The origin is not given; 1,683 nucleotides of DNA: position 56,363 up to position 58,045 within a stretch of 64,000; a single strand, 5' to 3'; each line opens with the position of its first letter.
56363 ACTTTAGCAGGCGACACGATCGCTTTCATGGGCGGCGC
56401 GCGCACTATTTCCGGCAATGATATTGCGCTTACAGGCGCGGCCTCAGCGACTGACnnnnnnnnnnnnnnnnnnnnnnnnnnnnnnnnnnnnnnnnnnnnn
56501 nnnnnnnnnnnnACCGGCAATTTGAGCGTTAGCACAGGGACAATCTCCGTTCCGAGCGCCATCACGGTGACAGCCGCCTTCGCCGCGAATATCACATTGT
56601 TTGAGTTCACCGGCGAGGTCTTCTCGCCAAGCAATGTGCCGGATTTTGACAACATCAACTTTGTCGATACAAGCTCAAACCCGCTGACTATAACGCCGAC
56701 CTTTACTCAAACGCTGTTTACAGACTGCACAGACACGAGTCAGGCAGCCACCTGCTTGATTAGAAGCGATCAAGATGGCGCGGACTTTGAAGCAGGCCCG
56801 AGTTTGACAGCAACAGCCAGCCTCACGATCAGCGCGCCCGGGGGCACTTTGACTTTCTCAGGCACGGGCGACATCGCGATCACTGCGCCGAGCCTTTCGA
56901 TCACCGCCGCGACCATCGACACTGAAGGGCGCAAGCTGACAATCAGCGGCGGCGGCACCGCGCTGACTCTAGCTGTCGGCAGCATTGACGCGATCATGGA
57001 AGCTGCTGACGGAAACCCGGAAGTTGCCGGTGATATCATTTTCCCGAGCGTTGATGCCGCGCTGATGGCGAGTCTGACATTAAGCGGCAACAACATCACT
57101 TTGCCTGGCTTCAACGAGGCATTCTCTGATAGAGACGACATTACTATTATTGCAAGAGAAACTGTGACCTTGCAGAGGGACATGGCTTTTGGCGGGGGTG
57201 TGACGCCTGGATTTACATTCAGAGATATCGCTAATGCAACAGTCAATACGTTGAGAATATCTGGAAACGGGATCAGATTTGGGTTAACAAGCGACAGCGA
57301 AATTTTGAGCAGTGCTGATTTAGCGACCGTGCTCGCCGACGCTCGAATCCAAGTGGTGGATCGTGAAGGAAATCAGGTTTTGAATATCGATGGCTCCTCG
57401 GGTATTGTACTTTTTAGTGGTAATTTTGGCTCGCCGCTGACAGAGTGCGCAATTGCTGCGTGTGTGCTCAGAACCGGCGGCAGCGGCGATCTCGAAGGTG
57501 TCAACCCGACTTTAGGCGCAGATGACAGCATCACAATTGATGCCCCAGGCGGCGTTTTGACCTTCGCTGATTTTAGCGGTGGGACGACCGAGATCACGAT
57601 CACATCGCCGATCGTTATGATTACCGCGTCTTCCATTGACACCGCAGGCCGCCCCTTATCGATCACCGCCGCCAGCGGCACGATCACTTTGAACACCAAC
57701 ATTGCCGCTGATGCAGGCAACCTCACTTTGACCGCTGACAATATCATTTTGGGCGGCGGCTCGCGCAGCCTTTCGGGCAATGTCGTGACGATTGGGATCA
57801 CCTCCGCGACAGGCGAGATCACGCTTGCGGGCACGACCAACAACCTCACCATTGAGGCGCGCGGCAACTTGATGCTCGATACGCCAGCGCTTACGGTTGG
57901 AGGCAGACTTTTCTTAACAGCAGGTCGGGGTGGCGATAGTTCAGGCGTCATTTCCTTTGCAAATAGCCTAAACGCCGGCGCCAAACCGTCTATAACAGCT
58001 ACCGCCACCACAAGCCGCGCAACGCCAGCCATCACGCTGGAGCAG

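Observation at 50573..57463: Recurrent Cys-x(4-9)-Cys loops mark about five macro-repeats in an otherwise cysteine-free beta-helix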

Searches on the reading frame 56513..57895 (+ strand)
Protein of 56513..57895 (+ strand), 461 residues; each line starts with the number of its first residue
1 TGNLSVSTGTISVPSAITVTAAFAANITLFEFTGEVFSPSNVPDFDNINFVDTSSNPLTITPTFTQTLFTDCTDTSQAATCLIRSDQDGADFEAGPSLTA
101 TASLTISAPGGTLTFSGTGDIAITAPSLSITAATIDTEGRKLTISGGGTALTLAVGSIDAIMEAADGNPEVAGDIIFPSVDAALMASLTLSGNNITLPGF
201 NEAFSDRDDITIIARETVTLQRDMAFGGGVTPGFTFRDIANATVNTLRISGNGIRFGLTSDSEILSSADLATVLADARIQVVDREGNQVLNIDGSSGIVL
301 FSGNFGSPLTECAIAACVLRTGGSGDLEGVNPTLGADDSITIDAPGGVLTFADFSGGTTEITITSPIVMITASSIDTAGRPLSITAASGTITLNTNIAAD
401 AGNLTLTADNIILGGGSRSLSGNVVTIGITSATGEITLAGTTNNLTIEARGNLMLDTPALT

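Call 13: find_homologous_proteins(query=window:56513-57895:+, max_evalue=0.00001)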
Query window:56513-57895:+: 8000 candidates shared short words with the query, none scored E <= 0.00001.
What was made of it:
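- Tried and rejected: Word-index homologue search with a two-module segment found nothing (call 13).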

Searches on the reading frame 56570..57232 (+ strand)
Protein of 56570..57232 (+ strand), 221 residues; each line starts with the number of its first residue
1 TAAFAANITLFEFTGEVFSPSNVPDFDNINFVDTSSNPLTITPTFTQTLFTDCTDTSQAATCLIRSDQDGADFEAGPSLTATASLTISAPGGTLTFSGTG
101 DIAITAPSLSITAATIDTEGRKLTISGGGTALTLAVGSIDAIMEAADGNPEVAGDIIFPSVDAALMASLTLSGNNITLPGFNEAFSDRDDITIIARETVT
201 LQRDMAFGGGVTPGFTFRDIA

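Call 32: predict_structure(alignment_id=A2)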
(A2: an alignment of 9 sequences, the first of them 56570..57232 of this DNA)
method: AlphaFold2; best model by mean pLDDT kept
length: 221 residues; sequences in the alignment: 9
mean_pLDDT: 60.2   pTM: 0.52
mean pLDDT of the five models: 60.2, 59.3, 58.9, 56.4, 54.6
residues with pLDDT >= 90: 0; 70-90: 71; 50-70: 75; < 50: 75
segments of 3 or more residues with pLDDT < 50: 1-31, 43-51, 143-166, 216-221
pLDDT, mean of each block of 10 residues (from residue 1): 36 35 40 54 47 55 74 83 84 86 84 83 76 68 42 39 49 63 54 69 58 47 39
secondary structure, 60 per line:
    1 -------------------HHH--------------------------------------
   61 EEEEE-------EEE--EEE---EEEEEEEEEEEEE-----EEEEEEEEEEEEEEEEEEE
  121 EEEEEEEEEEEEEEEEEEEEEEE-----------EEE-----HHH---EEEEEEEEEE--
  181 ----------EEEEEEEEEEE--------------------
elements in order: E61-65 E73-75 E78-80 E84-96 E102-143 E155-157 E169-178 E191-201
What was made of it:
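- Tried and rejected: The first AlphaFold2 run, with only 9 paralogous modules, was poor (pLDDT 60, call 32).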
